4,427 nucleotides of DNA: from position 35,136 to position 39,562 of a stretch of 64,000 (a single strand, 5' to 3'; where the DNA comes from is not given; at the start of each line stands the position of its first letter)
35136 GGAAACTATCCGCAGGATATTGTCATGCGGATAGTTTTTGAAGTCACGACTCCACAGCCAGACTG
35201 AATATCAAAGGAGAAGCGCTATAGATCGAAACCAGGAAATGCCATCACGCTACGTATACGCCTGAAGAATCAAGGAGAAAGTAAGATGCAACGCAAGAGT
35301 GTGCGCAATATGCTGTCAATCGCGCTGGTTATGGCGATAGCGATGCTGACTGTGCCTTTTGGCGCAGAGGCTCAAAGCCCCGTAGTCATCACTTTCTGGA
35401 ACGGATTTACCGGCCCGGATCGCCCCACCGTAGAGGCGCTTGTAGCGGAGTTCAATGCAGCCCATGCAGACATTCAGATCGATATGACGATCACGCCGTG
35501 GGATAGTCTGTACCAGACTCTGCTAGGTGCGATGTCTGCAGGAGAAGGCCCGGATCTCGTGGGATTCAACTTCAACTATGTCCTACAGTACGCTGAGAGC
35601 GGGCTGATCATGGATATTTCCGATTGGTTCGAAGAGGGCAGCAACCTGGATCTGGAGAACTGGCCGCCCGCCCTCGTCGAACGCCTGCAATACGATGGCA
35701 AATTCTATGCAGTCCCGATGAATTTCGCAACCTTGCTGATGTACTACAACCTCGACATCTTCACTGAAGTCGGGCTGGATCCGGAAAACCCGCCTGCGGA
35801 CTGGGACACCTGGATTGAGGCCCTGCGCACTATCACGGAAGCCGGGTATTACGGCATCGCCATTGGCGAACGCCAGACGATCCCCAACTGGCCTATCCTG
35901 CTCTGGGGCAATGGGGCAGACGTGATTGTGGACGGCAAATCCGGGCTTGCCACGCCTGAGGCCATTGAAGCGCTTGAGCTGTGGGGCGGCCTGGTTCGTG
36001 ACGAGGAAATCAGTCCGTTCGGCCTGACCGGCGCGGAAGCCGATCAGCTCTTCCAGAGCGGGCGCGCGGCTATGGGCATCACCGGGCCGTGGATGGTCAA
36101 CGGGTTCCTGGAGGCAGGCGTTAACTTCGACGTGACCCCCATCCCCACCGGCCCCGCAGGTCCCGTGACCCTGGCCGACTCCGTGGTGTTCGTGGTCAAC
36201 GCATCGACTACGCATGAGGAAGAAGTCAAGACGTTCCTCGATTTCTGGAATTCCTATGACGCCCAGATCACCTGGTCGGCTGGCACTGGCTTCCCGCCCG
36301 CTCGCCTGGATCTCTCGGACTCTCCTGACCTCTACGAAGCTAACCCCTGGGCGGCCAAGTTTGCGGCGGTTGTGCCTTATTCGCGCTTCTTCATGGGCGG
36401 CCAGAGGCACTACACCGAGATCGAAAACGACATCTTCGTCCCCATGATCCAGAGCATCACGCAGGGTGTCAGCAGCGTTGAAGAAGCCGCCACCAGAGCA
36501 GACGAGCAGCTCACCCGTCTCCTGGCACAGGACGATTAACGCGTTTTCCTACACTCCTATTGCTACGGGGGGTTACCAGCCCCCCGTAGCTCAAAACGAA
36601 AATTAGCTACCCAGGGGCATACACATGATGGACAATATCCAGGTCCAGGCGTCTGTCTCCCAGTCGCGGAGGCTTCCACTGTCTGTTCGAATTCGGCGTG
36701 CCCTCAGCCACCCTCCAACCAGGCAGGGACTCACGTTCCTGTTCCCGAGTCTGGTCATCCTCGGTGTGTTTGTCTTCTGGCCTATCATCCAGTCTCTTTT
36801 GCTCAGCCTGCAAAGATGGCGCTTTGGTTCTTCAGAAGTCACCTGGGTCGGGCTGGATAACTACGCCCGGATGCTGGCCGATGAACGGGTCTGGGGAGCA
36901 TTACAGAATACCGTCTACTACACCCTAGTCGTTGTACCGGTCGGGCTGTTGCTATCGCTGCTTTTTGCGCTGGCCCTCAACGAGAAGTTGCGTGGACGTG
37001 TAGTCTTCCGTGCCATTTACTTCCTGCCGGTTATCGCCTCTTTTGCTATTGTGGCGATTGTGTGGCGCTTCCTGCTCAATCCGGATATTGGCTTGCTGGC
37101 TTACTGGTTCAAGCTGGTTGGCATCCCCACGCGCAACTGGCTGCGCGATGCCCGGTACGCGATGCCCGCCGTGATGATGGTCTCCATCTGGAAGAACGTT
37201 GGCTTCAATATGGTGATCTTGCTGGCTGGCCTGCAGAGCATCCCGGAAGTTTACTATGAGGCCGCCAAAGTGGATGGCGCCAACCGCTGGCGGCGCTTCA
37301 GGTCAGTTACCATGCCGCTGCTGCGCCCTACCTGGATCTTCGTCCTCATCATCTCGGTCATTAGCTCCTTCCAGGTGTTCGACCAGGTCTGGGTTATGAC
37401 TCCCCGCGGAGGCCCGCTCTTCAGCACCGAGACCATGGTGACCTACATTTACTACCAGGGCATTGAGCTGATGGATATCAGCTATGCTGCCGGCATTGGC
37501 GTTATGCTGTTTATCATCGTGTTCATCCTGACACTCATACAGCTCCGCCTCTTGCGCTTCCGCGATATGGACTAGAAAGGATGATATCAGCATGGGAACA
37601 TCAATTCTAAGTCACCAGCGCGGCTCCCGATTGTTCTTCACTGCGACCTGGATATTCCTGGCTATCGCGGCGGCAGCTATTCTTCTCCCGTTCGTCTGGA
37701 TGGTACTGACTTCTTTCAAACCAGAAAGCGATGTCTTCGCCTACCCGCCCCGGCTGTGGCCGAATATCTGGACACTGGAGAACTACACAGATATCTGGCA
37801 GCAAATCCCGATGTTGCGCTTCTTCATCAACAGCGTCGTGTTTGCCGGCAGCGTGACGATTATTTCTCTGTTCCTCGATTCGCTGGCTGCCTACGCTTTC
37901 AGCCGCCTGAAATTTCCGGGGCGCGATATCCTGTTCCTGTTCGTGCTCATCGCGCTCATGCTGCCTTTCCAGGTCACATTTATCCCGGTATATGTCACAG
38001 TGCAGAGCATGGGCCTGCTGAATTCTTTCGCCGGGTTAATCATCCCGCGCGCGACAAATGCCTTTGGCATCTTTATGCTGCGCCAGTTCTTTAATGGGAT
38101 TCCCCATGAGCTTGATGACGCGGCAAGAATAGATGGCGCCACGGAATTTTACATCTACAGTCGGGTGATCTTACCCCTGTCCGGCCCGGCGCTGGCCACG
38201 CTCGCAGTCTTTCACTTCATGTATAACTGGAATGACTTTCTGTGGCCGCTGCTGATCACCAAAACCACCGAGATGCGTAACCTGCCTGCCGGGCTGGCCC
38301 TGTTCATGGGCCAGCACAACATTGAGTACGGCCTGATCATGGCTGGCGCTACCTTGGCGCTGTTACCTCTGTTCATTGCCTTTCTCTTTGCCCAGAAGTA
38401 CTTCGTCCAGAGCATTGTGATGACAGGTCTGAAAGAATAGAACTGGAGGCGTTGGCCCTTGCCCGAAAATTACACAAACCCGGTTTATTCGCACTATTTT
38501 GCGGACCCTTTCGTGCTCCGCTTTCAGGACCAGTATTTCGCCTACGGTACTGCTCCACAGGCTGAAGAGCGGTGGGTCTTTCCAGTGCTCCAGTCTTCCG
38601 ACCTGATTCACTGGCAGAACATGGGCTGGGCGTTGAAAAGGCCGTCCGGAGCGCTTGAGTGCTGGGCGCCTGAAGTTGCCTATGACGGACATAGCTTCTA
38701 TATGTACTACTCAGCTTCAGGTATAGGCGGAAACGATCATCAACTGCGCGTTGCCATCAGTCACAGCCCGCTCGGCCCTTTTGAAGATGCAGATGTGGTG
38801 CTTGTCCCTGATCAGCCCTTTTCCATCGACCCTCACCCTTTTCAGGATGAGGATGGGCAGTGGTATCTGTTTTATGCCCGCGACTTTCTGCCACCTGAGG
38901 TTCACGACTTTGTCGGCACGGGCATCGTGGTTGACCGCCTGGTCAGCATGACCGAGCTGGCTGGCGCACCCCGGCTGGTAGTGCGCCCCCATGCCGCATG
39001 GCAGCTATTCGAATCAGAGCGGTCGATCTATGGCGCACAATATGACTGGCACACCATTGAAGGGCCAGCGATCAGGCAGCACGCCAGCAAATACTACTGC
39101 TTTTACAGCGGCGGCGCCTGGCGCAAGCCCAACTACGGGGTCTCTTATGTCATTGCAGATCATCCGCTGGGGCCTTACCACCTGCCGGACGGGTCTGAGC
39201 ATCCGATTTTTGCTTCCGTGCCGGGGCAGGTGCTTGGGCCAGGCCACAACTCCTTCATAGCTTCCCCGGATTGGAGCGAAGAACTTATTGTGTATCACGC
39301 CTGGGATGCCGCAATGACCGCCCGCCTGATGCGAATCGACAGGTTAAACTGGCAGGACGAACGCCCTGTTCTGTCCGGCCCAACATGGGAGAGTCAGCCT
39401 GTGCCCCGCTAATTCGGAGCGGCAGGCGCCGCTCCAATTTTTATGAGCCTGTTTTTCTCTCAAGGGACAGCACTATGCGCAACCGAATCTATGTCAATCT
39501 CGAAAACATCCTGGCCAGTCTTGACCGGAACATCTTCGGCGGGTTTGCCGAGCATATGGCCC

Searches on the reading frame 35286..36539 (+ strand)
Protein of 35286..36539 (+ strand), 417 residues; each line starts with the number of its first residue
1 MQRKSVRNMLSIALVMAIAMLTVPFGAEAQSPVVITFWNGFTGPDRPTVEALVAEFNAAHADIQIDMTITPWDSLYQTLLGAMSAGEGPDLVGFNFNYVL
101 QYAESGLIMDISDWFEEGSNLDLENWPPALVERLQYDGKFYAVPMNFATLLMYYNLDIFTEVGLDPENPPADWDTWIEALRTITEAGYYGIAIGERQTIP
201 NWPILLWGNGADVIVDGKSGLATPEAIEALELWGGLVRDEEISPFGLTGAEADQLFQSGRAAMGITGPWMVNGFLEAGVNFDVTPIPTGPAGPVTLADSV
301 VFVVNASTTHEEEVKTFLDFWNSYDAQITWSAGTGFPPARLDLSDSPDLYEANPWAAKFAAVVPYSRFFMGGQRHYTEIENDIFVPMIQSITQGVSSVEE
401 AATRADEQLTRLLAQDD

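Call 85: search_protein_families(library=pfam, proteins=[window:35286-36539:+], max_evalue=0.00001)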
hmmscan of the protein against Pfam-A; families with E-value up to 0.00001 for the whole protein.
window:35286-36539:+ (417 aa): 2 families
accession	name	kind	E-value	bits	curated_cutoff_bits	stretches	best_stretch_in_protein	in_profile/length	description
PF13416.11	SBP_bac_8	-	1.4e-41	143.6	27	1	51-354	1-275/279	Bacterial extracellular solute-binding protein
PF01547.30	SBP_bac_1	-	2.3e-38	133.4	26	1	48-327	9-306/307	Bacterial extracellular solute-binding protein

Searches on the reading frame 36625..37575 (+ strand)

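Call 85: search_protein_families(library=pfam, proteins=[window:36625-37575:+], max_evalue=0.00001)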
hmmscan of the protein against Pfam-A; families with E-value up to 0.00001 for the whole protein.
window:36625-37575:+ (316 aa): 1 family
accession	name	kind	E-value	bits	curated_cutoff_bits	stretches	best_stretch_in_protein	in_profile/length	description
PF00528.27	BPD_transp_1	-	4e-18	66.2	26.4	1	107-306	1-175/184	Binding-protein-dependent transport system inner membrane component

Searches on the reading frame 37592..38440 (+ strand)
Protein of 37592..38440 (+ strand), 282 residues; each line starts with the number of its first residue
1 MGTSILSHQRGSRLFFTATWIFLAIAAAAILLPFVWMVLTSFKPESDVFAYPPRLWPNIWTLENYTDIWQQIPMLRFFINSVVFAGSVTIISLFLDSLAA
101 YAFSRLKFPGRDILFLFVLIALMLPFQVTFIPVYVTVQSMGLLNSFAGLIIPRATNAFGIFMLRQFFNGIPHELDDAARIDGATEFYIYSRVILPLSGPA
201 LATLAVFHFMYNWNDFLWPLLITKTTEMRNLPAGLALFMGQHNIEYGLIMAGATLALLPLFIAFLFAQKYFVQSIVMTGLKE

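Call 85: search_protein_families(library=pfam, proteins=[window:37592-38440:+], max_evalue=0.00001)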
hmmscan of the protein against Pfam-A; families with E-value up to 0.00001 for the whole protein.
window:37592-38440:+ (282 aa): 1 family
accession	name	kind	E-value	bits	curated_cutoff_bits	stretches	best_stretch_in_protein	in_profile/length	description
PF00528.27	BPD_transp_1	-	1.6e-18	67.5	26.4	1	100-275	9-182/184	Binding-protein-dependent transport system inner membrane component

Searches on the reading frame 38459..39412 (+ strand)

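Call 85: search_protein_families(library=pfam, proteins=[window:38459-39412:+], max_evalue=0.00001)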
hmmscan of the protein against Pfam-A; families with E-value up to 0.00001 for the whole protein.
window:38459-39412:+ (317 aa): 1 family
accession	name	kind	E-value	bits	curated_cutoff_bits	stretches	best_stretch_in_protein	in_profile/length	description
PF04616.20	Glyco_hydro_43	-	3.6e-40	138.6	32.2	1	5-301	1-286/288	Glycosyl hydrolases family 43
